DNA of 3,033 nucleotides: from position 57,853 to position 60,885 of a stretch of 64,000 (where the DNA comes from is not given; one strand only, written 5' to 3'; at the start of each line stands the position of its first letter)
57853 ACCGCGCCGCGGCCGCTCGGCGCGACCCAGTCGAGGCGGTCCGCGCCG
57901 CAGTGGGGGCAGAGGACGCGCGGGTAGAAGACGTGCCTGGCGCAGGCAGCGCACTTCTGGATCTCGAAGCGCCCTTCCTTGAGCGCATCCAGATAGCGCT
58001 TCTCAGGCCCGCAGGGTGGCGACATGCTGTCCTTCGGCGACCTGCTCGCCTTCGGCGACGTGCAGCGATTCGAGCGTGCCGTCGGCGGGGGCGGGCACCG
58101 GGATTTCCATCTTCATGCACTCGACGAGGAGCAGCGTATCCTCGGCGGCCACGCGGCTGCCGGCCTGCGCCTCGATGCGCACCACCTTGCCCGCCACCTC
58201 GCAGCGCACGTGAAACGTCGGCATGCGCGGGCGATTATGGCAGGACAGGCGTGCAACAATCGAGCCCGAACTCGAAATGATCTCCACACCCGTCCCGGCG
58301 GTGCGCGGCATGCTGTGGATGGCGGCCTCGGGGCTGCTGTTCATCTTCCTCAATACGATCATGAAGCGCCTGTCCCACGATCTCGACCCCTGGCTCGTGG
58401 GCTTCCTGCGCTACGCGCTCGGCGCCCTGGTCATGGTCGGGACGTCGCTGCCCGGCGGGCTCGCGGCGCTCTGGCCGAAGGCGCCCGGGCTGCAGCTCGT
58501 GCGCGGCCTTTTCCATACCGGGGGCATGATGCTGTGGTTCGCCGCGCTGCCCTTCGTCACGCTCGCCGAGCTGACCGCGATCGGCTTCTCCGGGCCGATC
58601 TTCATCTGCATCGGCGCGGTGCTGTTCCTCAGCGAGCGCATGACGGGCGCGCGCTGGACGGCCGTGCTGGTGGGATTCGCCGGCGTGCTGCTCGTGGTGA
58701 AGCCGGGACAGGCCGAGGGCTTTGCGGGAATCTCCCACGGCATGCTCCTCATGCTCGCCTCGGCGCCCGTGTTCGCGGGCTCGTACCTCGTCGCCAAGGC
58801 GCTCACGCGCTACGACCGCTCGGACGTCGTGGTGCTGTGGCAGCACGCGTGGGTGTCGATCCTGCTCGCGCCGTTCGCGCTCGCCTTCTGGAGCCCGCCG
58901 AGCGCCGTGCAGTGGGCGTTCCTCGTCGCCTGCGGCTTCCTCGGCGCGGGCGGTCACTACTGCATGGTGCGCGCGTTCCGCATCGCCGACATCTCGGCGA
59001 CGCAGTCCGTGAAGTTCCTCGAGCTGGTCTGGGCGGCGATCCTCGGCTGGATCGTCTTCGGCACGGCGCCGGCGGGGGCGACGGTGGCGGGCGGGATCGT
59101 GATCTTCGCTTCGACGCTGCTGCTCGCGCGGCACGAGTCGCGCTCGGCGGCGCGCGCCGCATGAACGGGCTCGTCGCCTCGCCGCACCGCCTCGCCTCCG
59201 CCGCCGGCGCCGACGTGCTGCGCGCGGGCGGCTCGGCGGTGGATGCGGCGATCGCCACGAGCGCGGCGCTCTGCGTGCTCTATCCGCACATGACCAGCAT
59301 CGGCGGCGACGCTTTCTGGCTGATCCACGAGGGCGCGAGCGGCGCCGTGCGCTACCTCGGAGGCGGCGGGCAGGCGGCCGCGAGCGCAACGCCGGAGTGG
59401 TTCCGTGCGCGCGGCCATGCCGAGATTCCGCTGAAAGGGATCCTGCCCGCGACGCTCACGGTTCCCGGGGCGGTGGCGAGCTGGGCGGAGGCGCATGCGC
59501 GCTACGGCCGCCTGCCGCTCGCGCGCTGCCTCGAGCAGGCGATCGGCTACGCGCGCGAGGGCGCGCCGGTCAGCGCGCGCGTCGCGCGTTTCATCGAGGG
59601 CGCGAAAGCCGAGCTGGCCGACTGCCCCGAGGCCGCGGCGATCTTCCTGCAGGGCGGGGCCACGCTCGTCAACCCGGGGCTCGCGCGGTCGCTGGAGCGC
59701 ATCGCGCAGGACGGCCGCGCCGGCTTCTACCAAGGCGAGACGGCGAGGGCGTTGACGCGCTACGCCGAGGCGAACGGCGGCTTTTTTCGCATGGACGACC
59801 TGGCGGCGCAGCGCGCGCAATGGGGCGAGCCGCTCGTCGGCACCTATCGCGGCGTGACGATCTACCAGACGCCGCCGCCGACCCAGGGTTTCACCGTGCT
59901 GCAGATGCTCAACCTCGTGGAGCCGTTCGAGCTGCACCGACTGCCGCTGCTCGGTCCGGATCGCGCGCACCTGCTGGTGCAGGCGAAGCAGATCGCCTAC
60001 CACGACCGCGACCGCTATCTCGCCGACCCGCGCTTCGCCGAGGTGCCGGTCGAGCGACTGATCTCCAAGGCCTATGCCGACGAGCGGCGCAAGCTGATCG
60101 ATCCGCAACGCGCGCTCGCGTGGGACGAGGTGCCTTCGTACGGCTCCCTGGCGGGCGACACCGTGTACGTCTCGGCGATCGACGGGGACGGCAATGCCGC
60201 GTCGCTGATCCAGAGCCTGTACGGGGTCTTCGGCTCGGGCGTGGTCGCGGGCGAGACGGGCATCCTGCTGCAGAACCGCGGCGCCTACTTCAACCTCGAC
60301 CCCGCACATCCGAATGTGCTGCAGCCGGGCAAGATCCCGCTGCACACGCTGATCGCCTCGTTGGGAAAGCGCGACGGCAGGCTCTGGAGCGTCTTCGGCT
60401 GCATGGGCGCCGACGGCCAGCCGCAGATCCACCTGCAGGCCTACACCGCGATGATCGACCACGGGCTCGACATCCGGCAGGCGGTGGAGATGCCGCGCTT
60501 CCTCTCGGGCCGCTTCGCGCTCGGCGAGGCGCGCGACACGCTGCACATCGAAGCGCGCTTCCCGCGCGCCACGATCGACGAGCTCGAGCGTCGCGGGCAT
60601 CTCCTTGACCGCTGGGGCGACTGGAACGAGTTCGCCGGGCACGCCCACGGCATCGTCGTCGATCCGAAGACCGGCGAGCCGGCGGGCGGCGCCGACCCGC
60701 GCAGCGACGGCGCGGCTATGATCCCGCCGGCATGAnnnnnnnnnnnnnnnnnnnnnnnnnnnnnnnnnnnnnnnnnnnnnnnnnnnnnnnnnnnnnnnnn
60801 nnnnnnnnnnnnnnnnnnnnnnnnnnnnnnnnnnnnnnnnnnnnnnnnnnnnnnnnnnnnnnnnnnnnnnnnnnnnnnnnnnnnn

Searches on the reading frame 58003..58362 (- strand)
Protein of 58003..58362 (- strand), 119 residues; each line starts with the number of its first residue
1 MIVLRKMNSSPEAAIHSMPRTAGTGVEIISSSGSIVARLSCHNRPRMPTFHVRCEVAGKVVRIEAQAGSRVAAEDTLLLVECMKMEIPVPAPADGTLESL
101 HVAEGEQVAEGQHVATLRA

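Call 6: search_protein_families(library=pfam, proteins=[window:58003-58362:-])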
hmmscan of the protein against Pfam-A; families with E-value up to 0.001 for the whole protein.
window:58003-58362:- (119 aa): 4 families
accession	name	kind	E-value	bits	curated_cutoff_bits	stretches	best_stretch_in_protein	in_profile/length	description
PF00364.28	Biotin_lipoyl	-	3.6e-15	56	22.1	1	57-117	8-73/73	Biotin-requiring enzyme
PF16576.10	HlyD_D23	-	1.6e-05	24.8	30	0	84-117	106-139/214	Barrel-sandwich domain of CusB or HlyD membrane-fusion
PF13533.13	Biotin_lipoyl_2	-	7.4e-05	22.9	29.8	0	89-112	3-26/32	Biotin-lipoyl like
PF13437.12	HlyD_3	-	0.00012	23.2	22.2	0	90-117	3-30/106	HlyD family secretion protein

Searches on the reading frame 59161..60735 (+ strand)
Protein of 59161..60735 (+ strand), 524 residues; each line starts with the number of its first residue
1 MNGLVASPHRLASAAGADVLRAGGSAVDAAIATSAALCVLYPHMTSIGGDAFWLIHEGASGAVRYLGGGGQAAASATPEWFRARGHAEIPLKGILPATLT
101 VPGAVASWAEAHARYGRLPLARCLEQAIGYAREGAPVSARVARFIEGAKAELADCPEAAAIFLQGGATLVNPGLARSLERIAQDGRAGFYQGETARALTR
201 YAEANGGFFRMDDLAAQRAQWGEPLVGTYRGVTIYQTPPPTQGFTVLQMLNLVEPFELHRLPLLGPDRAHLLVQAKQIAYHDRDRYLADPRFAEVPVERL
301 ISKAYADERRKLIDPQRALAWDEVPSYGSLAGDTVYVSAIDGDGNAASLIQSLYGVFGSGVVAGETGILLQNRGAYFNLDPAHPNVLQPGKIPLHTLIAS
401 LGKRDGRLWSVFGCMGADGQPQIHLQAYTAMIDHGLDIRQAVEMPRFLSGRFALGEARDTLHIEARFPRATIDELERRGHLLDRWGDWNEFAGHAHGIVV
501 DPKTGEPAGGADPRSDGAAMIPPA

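Call 6: search_protein_families(library=pfam, proteins=[window:59161-60735:+])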
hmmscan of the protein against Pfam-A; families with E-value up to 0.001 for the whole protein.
window:59161-60735:+ (524 aa): 1 family
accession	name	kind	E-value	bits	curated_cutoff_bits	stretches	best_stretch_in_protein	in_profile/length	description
PF01019.26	G_glu_transpept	-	2.1e-137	459.5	27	1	18-517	2-512/512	Gamma-glutamyltranspeptidase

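Call 38: find_encoding_contigs(protein=window:59161-60735:+, flank=10000, max_places=10)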
Protein window:59161-60735:+ (524 aa): 4 contigs read that carry it; 3 places shown.
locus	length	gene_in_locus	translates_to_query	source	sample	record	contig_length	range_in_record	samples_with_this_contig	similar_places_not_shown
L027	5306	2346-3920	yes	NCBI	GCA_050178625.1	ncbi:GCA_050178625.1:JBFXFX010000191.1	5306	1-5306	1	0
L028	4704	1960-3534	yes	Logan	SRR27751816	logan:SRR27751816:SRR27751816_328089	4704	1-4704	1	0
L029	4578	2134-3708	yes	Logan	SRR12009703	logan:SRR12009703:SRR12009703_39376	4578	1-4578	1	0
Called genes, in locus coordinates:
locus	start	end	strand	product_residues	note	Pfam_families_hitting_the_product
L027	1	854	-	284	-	PF22691:Thiolase_C_1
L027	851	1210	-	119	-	PF12172:zf-ChsH2, PF01796:OB_ChsH2_C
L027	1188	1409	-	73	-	PF25917:BSH_RND, PF25919:BSH_CusB (faint), PF25973:BSH_CzcB (faint), PF25997:BSH_YhbJ (faint), PF00364:Biotin_lipoyl, PF25984:BSH_YknX (faint)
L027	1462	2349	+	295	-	PF00892:EamA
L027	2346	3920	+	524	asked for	PF01019:G_glu_transpept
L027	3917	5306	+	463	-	PF01039:Carboxyl_trans, PF03255:ACCA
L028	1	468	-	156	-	?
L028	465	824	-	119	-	PF12172:zf-ChsH2, PF01796:OB_ChsH2_C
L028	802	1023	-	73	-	PF25917:BSH_RND, PF25919:BSH_CusB (faint), PF25973:BSH_CzcB (faint), PF25997:BSH_YhbJ (faint), PF00364:Biotin_lipoyl, PF25984:BSH_YknX (faint)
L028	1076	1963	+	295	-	PF00892:EamA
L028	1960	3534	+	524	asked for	PF01019:G_glu_transpept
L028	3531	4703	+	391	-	?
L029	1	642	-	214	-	?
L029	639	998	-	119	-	PF12172:zf-ChsH2, PF01796:OB_ChsH2_C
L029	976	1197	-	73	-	PF25917:BSH_RND, PF25919:BSH_CusB (faint), PF25973:BSH_CzcB (faint), PF25997:BSH_YhbJ (faint), PF00364:Biotin_lipoyl, PF25984:BSH_YknX (faint)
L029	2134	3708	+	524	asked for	PF01019:G_glu_transpept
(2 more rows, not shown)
